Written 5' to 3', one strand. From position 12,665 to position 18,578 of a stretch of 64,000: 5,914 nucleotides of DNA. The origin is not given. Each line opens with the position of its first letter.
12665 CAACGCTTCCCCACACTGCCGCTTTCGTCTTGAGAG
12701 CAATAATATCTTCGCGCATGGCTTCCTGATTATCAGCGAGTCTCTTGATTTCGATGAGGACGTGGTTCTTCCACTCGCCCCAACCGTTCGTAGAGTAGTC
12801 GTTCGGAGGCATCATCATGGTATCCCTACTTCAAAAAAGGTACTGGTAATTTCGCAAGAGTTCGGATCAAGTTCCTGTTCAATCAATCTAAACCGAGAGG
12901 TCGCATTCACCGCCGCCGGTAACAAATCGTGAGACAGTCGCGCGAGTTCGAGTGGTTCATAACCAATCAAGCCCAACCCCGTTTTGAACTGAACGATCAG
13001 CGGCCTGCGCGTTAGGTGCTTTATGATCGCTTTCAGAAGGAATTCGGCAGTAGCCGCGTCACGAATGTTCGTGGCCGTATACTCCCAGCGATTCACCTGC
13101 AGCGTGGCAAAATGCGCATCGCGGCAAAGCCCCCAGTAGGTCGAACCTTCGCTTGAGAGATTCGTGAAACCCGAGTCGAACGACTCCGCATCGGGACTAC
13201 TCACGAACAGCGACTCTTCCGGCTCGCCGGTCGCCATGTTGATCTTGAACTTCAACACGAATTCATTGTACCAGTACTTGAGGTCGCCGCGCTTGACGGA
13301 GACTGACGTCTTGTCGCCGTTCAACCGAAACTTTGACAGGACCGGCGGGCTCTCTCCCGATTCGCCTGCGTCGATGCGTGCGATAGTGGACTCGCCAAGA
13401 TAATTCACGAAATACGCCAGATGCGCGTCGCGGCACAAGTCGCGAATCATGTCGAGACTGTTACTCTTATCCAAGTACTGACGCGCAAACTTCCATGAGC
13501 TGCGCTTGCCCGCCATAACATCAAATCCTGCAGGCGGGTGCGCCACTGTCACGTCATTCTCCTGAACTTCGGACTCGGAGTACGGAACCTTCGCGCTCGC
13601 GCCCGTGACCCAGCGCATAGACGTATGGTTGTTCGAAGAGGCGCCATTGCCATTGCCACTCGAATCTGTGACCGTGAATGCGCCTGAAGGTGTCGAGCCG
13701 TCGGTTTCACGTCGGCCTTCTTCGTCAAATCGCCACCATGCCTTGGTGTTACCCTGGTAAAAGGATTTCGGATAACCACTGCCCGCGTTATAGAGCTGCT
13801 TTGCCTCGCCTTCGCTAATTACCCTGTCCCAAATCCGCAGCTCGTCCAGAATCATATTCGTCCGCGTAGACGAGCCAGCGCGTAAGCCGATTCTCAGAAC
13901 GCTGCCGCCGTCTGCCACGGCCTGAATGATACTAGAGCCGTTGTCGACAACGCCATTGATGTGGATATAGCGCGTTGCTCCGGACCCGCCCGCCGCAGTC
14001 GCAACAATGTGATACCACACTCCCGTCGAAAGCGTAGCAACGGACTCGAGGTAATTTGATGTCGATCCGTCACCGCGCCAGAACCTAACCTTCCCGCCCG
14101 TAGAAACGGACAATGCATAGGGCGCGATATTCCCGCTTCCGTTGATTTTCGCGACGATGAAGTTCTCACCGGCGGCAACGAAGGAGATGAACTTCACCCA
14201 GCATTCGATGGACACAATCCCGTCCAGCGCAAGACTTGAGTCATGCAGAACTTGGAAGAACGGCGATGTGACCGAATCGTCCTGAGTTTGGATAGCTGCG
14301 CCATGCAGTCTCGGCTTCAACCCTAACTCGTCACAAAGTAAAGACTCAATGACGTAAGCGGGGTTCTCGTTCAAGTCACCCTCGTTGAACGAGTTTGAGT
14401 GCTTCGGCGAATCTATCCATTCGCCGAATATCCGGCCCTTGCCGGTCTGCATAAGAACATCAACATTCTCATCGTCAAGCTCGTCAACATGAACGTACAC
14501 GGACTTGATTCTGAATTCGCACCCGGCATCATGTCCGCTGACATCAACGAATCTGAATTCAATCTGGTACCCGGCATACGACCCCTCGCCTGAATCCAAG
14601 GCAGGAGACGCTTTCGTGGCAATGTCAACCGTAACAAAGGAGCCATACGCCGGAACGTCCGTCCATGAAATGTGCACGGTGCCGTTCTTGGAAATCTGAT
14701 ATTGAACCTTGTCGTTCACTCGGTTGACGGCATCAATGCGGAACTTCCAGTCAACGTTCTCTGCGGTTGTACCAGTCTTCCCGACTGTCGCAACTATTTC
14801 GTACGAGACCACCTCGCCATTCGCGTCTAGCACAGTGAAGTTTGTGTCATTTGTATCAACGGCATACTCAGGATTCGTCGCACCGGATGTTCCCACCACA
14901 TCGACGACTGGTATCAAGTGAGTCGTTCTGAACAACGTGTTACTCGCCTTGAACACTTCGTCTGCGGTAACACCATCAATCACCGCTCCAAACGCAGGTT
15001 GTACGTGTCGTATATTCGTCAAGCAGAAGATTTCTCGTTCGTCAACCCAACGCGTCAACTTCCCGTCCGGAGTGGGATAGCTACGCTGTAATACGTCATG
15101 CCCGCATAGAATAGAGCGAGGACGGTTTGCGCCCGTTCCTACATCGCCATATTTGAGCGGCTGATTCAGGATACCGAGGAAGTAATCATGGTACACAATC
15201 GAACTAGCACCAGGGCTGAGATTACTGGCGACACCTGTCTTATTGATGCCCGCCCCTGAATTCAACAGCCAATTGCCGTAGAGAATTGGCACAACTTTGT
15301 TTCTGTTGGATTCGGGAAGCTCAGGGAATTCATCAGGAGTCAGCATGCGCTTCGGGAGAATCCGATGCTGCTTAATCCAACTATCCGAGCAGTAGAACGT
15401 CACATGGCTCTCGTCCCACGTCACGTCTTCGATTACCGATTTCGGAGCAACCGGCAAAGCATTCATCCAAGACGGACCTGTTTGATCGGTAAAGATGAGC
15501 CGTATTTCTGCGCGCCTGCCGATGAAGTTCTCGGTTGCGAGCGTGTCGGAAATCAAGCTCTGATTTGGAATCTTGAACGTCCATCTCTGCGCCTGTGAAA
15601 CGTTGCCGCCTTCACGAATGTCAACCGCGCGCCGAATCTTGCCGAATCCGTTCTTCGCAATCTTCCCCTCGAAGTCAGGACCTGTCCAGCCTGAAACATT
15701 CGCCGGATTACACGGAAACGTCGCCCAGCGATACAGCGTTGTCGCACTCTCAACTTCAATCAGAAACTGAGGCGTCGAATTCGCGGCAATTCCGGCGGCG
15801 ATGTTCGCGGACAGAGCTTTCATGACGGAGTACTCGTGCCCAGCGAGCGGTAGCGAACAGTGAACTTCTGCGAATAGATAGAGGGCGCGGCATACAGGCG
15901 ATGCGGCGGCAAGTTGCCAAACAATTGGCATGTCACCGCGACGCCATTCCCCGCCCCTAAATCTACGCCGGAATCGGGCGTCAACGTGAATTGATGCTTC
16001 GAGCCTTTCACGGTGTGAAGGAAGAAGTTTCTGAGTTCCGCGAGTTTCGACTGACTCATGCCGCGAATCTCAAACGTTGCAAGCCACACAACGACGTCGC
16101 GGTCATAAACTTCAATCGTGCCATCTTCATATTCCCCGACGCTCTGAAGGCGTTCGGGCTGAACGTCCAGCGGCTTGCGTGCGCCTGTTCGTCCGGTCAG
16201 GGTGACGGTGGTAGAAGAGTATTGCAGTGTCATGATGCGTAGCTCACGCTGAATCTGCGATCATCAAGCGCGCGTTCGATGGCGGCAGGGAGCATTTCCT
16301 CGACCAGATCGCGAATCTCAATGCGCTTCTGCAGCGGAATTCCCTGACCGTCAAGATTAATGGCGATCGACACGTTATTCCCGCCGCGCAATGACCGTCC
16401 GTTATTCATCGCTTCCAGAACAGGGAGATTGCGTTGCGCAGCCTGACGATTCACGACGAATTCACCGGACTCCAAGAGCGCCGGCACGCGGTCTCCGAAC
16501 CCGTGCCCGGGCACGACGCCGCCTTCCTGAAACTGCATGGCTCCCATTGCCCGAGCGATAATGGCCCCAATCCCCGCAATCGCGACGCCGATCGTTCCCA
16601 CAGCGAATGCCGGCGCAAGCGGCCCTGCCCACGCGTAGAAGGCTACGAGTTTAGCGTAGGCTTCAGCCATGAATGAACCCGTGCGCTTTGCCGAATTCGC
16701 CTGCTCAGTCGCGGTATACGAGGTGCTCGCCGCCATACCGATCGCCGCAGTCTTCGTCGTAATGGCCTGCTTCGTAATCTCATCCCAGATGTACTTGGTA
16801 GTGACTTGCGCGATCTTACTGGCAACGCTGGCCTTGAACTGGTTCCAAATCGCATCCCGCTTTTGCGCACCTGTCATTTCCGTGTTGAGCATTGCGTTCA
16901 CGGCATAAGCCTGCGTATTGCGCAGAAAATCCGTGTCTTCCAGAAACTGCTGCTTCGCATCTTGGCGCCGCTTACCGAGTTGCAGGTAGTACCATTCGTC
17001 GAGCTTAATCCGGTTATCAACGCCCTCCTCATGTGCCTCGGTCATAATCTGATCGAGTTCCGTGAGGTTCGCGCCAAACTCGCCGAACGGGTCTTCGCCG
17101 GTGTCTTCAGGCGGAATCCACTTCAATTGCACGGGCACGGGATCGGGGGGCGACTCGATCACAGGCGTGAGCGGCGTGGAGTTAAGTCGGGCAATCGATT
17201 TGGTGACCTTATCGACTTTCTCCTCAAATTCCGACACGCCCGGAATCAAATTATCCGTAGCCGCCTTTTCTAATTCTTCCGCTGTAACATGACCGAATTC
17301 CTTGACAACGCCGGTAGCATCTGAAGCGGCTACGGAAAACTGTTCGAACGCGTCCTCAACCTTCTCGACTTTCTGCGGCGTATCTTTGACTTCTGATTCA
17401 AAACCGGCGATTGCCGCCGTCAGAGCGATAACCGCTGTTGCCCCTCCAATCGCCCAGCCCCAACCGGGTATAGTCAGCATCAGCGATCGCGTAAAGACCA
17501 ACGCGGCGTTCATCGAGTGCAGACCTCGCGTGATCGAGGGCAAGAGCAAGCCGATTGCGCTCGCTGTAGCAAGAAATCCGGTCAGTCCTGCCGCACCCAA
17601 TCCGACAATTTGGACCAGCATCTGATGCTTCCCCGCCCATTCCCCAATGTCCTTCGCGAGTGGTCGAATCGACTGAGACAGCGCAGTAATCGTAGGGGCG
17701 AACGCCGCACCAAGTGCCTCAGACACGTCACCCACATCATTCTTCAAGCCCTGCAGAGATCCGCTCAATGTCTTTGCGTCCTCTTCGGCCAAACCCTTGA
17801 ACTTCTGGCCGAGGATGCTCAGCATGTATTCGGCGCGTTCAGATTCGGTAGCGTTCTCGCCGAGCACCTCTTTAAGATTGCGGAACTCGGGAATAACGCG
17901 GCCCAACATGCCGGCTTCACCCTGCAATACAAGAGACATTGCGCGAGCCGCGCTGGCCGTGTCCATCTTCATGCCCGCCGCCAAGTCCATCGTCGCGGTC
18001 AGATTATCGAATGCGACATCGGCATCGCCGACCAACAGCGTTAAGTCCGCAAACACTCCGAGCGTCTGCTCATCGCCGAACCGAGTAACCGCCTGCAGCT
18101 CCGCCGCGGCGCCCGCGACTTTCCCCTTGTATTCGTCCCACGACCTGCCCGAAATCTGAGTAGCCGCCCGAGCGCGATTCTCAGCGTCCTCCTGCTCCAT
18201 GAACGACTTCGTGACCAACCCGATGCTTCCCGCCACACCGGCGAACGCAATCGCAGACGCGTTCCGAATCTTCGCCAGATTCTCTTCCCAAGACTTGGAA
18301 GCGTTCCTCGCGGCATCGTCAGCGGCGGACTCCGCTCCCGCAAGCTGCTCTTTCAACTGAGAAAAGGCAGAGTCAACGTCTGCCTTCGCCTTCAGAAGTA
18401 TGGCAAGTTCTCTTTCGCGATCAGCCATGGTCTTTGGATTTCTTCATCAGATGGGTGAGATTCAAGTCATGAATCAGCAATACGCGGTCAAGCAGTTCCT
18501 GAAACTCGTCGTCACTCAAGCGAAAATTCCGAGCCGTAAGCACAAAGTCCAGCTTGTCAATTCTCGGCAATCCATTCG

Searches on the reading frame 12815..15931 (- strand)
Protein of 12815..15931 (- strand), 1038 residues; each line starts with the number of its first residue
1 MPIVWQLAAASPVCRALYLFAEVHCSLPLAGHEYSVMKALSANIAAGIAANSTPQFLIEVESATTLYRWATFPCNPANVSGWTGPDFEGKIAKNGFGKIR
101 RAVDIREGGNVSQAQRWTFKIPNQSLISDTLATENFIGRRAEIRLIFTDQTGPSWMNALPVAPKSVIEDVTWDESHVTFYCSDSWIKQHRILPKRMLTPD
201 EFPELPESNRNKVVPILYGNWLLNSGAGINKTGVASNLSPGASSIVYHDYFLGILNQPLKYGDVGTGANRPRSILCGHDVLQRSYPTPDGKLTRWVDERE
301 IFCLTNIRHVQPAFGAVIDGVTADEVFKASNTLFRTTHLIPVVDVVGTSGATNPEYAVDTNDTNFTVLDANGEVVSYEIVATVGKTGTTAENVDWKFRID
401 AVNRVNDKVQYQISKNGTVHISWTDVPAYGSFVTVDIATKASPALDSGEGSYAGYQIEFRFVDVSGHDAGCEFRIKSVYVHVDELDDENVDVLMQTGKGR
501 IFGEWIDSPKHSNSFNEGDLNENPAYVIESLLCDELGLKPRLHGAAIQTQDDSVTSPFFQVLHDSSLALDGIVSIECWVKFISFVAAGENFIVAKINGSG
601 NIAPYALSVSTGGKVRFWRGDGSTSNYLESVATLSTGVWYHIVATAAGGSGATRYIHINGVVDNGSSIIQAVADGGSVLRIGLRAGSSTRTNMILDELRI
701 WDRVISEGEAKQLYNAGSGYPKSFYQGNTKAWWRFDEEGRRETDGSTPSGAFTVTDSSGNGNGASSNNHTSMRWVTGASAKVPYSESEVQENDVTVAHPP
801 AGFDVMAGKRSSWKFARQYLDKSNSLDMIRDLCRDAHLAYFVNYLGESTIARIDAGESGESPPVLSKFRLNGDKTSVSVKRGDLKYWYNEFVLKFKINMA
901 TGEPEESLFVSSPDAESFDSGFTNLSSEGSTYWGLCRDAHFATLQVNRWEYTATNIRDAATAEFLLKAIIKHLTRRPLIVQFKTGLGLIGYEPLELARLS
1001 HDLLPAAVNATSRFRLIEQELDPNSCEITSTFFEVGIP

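Call 10: search_protein_families(library=phrogs, proteins=[window:12815-15931:-], max_evalue=0.001)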
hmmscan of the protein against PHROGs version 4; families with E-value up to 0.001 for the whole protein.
window:12815-15931:- (1038 aa): 1 family
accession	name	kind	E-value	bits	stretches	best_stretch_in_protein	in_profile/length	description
phrog_18503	-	unknown function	6.5e-07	29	1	553-720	550-714/844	-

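Call 17: search_protein_families(library=pfam, proteins=[window:12815-15931:-], max_evalue=0.001)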
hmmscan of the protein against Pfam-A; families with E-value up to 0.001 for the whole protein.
window:12815-15931:- (1038 aa): 1 family
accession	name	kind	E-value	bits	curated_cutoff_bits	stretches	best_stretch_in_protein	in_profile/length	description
PF13385.13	Laminin_G_3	-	3.7e-20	73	27.6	1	562-709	9-149/151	Concanavalin A-like lectin/glucanases superfamily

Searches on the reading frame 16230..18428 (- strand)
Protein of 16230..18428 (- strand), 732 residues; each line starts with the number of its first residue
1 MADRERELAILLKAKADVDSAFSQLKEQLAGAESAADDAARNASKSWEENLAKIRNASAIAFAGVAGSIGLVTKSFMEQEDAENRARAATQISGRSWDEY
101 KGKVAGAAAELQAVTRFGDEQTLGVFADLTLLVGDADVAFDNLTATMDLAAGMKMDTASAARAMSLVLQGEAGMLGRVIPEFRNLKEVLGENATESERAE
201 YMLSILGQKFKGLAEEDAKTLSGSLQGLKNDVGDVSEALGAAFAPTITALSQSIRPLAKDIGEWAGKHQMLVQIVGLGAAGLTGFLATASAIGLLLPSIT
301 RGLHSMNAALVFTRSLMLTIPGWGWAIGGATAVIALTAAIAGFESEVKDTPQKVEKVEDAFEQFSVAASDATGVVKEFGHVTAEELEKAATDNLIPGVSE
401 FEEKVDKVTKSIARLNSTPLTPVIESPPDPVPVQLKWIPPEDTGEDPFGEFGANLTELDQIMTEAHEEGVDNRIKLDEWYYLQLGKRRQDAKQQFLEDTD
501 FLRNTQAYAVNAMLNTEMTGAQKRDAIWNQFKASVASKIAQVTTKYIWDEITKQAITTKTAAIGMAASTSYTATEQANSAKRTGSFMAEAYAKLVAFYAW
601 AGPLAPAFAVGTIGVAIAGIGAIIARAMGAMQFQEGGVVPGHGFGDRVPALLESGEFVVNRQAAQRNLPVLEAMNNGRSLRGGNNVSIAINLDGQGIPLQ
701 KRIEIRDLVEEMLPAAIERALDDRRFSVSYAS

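Call 10: search_protein_families(library=phrogs, proteins=[window:16230-18428:-], max_evalue=0.001)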
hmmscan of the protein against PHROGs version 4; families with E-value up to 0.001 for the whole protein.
window:16230-18428:- (732 aa): 10 families
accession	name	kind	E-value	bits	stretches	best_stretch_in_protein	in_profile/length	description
phrog_1272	-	tail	1.2e-11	44.1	1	213-564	524-824/1606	tail length tape measure protein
phrog_28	-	tail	4.1e-11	43.2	1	208-337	534-662/1228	tail length tape measure protein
phrog_25241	-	tail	4.8e-10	39.6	1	587-679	638-726/810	tail length tape measure protein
phrog_1533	-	tail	4.8e-09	35.3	1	212-417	517-736/1688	tail length tape measure protein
phrog_24676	-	tail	2.9e-08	33.7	1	526-667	419-542/587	tail length tape measure protein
phrog_26804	-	unknown function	1.2e-05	24.3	1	631-691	972-1035/1066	-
phrog_35029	-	unknown function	5.2e-05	22.6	1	632-687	360-414/853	-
phrog_36688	-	tail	0.00013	20.6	0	7-99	6-97/1600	tail length tape measure protein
phrog_16773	-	unknown function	0.00016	22.4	0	196-259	208-271/316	-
phrog_17727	-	tail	0.0009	19.3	1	217-292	126-201/443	tail length tape measure protein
